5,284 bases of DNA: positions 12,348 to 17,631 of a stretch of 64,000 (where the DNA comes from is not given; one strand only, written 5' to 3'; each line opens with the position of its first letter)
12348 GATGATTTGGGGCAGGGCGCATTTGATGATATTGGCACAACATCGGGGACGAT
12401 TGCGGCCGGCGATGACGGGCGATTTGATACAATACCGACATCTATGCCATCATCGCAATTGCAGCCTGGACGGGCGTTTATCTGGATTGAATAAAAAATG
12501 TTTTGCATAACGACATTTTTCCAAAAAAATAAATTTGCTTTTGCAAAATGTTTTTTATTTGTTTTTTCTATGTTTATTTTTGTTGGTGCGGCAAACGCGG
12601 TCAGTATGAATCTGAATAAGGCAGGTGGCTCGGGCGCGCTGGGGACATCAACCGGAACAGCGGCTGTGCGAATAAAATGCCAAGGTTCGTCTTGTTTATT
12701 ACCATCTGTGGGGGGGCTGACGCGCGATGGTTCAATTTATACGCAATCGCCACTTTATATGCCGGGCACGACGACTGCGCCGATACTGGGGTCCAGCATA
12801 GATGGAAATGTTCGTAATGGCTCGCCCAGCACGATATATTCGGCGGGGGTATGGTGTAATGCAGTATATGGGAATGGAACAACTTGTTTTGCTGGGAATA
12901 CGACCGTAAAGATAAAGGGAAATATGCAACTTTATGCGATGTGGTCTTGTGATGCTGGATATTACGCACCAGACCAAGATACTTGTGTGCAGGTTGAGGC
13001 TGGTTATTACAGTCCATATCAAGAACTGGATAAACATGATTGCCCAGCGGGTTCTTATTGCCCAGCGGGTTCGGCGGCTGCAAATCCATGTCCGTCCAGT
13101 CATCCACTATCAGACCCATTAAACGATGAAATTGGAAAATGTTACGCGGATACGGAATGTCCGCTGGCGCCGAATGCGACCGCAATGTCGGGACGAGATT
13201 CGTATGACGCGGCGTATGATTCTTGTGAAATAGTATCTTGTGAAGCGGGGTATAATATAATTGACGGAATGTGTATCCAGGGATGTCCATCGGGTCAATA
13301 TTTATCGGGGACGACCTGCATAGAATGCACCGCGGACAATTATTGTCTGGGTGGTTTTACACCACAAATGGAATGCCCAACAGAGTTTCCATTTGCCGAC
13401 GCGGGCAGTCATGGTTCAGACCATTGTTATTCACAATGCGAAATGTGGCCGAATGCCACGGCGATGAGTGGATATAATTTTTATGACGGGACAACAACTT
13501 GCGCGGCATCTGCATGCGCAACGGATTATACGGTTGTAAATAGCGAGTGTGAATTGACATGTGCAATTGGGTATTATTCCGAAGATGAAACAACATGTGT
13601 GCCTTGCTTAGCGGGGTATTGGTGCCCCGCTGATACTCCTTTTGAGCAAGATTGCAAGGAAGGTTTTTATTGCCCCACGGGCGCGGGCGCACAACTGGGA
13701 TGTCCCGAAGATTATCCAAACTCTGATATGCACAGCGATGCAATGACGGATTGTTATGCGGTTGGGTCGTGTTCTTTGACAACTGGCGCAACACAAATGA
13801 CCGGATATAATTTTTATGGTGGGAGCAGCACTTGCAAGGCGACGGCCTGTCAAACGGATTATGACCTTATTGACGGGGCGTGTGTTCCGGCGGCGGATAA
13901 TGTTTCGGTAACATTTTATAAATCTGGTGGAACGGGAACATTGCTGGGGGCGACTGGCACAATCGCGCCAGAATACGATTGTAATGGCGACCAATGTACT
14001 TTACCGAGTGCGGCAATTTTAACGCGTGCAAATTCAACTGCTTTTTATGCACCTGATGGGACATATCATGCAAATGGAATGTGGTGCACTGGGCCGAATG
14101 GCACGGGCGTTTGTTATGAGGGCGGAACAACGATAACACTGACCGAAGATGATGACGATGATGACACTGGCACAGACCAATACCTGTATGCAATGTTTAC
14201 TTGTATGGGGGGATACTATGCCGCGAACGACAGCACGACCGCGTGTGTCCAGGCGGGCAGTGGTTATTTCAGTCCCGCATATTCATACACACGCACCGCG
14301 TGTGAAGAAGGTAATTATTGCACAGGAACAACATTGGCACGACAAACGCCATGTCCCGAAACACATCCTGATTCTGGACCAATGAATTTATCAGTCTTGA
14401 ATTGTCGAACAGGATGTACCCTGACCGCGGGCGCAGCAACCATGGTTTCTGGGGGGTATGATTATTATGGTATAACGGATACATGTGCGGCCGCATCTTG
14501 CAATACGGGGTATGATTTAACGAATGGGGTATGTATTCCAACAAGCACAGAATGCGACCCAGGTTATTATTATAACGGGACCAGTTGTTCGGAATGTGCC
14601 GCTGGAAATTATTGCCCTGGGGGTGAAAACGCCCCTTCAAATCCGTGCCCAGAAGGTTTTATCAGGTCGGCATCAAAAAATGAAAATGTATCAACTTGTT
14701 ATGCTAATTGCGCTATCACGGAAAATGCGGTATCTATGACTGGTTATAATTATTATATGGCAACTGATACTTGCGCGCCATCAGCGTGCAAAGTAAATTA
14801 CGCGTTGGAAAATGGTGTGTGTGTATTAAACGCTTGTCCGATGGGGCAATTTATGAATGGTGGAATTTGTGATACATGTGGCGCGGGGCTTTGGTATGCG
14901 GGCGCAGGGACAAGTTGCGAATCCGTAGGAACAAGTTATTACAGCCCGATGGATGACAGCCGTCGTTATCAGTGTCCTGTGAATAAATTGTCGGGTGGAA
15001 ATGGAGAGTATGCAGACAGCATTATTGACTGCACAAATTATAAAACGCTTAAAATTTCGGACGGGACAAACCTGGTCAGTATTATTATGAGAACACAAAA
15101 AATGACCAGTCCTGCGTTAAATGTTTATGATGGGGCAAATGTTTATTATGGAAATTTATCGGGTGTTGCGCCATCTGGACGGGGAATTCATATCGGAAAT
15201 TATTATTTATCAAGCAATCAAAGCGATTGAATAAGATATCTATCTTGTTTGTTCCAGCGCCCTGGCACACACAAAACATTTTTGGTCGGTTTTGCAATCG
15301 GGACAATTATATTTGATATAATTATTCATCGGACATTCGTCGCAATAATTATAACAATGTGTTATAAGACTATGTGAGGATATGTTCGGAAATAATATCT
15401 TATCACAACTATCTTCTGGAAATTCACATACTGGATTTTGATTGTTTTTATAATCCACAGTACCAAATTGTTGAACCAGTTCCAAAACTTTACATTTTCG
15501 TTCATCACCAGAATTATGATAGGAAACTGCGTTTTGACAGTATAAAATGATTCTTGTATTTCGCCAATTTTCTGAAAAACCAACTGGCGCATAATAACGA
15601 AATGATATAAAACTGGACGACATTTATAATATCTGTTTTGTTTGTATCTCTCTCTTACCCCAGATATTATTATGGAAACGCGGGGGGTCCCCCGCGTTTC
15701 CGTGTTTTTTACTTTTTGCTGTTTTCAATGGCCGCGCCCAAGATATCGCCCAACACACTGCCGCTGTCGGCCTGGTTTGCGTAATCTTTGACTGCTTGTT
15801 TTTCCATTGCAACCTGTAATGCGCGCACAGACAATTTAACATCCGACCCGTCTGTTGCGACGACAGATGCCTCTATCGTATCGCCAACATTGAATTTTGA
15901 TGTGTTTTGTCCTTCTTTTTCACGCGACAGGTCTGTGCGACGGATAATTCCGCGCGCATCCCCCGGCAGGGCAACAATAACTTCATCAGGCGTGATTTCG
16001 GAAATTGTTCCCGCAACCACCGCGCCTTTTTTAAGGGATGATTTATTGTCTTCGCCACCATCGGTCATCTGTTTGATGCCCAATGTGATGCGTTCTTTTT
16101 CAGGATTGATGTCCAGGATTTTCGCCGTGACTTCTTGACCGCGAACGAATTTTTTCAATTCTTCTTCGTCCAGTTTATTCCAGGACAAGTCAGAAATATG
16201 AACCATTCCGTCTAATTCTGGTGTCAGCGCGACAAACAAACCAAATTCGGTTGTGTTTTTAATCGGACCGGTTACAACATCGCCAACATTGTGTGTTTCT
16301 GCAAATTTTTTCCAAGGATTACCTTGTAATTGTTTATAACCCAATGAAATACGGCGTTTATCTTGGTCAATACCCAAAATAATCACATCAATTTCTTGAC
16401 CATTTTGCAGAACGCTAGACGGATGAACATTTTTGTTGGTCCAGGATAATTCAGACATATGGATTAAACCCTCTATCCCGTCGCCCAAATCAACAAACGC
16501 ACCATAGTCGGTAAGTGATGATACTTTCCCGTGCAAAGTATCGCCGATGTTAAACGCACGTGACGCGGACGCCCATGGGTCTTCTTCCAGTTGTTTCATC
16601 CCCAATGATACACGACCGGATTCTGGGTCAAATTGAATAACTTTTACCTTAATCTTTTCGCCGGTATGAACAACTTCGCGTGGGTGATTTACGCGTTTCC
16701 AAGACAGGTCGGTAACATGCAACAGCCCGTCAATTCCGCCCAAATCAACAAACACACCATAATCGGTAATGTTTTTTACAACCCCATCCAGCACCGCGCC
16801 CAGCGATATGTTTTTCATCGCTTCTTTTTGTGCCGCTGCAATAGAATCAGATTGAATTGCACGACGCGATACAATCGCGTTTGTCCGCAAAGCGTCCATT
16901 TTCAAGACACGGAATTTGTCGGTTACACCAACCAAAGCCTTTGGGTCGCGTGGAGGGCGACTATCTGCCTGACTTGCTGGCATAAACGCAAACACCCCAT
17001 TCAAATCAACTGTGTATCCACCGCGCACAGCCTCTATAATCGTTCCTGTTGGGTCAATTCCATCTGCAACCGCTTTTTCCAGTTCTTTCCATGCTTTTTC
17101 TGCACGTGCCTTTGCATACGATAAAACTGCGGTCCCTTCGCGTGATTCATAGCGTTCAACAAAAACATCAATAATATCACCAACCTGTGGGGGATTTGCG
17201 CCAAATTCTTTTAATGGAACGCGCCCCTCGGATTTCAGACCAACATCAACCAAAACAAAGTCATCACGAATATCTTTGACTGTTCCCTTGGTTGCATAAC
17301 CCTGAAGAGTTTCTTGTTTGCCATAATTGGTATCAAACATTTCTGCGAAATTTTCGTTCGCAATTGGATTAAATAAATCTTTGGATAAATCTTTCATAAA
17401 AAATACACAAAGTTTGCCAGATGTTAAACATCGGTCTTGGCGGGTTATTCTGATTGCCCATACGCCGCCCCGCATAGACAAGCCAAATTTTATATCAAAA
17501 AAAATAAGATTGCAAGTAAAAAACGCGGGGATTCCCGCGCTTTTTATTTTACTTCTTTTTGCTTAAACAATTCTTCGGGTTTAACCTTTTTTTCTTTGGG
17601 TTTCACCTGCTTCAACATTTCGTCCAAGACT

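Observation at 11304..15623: Operon for a secreted tail-fibre-like protein and a 910-aa Cys-rich repeat surface protein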

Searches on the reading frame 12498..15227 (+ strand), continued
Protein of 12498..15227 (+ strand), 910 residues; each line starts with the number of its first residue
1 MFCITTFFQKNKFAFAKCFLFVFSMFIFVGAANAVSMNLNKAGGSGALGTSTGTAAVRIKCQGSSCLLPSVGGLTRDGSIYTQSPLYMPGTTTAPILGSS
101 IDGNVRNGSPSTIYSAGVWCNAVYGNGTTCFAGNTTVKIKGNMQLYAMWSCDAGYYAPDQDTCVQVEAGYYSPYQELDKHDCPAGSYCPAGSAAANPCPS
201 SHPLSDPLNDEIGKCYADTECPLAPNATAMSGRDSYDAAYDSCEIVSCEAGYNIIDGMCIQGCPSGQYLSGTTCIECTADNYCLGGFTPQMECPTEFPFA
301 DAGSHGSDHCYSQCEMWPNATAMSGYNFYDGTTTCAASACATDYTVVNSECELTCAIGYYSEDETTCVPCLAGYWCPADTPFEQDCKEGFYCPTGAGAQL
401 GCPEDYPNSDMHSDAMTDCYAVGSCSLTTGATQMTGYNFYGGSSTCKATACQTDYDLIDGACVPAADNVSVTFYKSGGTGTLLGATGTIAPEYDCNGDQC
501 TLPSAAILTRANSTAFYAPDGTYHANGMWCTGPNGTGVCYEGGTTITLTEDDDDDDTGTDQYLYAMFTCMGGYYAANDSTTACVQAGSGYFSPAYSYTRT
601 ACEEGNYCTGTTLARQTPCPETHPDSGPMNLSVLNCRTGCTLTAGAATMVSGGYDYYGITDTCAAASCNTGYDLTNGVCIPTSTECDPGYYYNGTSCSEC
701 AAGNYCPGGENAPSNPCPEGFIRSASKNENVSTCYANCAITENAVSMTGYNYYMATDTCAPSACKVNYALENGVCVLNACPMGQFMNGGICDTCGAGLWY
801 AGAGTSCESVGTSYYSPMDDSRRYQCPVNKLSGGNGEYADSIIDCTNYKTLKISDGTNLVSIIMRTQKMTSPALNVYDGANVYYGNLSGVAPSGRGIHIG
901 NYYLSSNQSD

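Call 85: search_protein_families(library=phrogs, proteins=[L003:5534-6538:+, L003:6595-7566:+, L003:4782-5492:+], max_evalue=0.001)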
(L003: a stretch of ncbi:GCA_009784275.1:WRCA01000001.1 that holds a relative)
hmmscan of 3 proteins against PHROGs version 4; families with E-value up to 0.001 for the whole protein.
L003:5534-6538:+ (335 aa): 0 families

L003:6595-7566:+ (324 aa): 1 family
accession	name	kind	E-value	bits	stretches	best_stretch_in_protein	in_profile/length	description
phrog_31688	-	unknown function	4.4e-07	30.3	1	160-220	171-233/294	-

L003:4782-5492:+ (237 aa): 22 families
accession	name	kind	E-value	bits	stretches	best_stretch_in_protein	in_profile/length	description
phrog_25979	-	unknown function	9.6e-10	38.8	1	158-202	159-203/521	-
phrog_19976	-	tail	2.3e-09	38.1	1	166-208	96-138/256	tail assembly protein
phrog_5073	-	tail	6e-08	33.1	1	151-188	332-369/519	tail fiber protein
phrog_6320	-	tail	3.2e-07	30.5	1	151-189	181-219/745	tail fiber protein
phrog_13286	-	tail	1e-06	28.4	1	155-202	95-142/662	tail protein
phrog_22483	-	unknown function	1.3e-06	28.8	1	169-203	25-59/306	-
phrog_18350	-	tail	1.6e-06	29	1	150-192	167-209/253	tail fiber protein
phrog_10972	-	tail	6.7e-06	26.8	1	149-182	160-193/343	tail fiber protein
phrog_29809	-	unknown function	1.1e-05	26.7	1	130-184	10-61/170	-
phrog_19200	-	head and packaging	1.2e-05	25.7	1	150-180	63-93/268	virion structural protein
phrog_14726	-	tail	1.7e-05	24.7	1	177-206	122-151/537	tail fiber protein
phrog_15437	-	tail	4.4e-05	23.3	0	178-205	106-133/656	tail fiber protein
phrog_14029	-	unknown function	4.4e-05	22.4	1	154-203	112-161/1115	-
phrog_19864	-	unknown function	5.4e-05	22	1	163-206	107-150/1268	-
phrog_819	-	tail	7.4e-05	22.1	1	149-180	630-661/1024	tail protein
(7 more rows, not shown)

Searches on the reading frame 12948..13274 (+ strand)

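Call 35: search_protein_families(library=pfam, proteins=[window:12948-13274:+], max_evalue=10)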
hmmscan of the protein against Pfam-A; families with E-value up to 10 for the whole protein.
seq(109 aa): 1 family
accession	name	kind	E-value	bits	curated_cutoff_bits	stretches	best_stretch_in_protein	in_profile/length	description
PF21671.2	CPL1-like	-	3.3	8.3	27.4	1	74-104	22-52/60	Protein CPL1-like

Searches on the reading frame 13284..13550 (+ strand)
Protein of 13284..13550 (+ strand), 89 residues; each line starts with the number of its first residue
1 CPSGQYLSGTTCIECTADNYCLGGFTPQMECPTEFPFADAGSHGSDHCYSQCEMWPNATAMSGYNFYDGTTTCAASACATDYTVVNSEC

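Call 35: search_protein_families(library=pfam, proteins=[window:13284-13550:+], max_evalue=10)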
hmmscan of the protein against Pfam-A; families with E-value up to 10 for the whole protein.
seq(89 aa): 2 families
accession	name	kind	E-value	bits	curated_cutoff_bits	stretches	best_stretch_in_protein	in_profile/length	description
PF04942.19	CC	-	2.3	8.8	20.6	1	77-89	18-31/34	CC domain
PF25379.1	Adt-1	-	3.3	8.6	31.8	1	14-31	57-74/76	Adt-1-like domain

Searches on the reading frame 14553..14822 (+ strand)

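Call 35: search_protein_families(library=pfam, proteins=[window:14553-14822:+], max_evalue=10)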
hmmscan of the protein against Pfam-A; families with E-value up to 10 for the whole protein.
seq(90 aa): 3 families
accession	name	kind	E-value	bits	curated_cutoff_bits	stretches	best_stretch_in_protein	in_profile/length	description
PF24634.1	DUF7631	-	0.054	14.4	27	1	9-24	3-18/50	Domain of unknown function (DUF7631)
PF09064.16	EGF_Tme5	-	0.19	12.1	22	1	32-41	22-31/34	Thrombomodulin like fifth domain, EGF-like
PF13648.12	Lipocalin_4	-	0.41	12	22.4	1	42-87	15-62/89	Lipocalin-like domain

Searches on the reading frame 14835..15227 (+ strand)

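Call 35: search_protein_families(library=pfam, proteins=[window:14835-15227:+], max_evalue=10)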
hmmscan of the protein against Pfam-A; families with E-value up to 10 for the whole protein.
seq(131 aa): 2 families
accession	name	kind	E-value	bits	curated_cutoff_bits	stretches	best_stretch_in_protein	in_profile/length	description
PF19335.5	HMBD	-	2.3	8.7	23.6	0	1-16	4-22/28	Heavy metal binding domain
PF23091.2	TNFR_ELAPOR1_6th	-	3.3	8.1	33.2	1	1-18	17-35/41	ELAPOR1-like, TNF receptor-like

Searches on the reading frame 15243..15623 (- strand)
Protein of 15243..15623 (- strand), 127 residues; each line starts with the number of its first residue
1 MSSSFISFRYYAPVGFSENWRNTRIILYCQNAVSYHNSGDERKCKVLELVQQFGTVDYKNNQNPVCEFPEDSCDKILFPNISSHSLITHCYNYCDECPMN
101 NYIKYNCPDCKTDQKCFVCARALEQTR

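Call 3: search_protein_families(library=pfam, proteins=[window:15243-15623:-], max_evalue=1)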
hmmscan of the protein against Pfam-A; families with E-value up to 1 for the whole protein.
window:15243-15623:- (127 aa): 2 families
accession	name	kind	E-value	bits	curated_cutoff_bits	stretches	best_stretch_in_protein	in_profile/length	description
PF17805.7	AsnC_trans_reg2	-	0.064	13.8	27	1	60-116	6-60/86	AsnC-like ligand binding domain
PF16838.11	Caud_tail_N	-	0.087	13.8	27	1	7-63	4-59/120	Caudoviral major tail protein N-terminus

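Call 4: search_protein_families(library=phrogs, proteins=[window:15243-15623:-], max_evalue=1)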
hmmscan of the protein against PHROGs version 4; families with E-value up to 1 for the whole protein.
window:15243-15623:- (127 aa): 0 families

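Call 5: search_protein_families(library=ncbifam, proteins=[window:15243-15623:-], max_evalue=1)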
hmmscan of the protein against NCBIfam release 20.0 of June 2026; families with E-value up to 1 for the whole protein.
window:15243-15623:- (127 aa): 1 family
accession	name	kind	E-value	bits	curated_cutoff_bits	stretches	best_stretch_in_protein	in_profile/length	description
NF040707.3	Siroheme_Dcarb_AhbB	equivalog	0.056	13.2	125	1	53-124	52-122/146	siroheme decarboxylase subunit beta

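Call 47: search_protein_families(library=pfam, proteins=[window:15243-15623:-], max_evalue=10)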
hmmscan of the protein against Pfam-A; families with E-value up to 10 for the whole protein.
window:15243-15623:- (127 aa): 2 families
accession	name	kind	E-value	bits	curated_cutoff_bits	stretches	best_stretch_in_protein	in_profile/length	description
PF17805.7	AsnC_trans_reg2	-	0.064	13.8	27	1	60-116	6-60/86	AsnC-like ligand binding domain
PF16838.11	Caud_tail_N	-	0.087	13.8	27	1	7-63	4-59/120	Caudoviral major tail protein N-terminus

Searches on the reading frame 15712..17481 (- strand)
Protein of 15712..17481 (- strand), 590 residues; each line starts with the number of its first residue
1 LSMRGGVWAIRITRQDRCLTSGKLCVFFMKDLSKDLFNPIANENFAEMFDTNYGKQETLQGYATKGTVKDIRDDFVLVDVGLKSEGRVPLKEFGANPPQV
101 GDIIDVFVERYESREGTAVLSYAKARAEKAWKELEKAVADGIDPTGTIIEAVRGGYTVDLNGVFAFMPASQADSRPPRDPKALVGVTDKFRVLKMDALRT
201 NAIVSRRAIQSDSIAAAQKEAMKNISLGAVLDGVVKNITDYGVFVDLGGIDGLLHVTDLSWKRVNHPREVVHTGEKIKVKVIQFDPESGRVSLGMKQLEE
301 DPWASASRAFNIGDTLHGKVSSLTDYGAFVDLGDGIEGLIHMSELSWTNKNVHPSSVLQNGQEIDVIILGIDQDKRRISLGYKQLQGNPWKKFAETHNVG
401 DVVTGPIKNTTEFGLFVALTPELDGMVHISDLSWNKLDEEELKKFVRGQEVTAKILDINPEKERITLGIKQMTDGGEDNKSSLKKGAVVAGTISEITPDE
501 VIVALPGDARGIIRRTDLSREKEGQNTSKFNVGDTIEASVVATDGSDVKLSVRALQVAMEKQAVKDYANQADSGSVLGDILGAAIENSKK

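Call 101: search_protein_families(library=pfam, proteins=[window:15712-17481:-], max_evalue=0.00001)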
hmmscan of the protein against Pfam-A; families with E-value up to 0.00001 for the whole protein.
window:15712-17481:- (590 aa): 4 families
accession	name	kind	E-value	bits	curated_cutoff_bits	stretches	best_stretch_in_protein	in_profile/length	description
PF00575.29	S1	-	4e-82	271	22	4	310-383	2-74/74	S1 RNA binding domain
PF23459.1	S1_RRP5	-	1.2e-28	99.9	27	1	400-467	4-70/72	RRP5 S1 domain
PF21710.3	Spt6_S1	-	3.5e-15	56.5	27.5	0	478-552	9-84/91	Spt6, S1/OB domain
PF13509.12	S1_2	-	3.5e-07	30.7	21.8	0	61-108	2-48/61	S1 domain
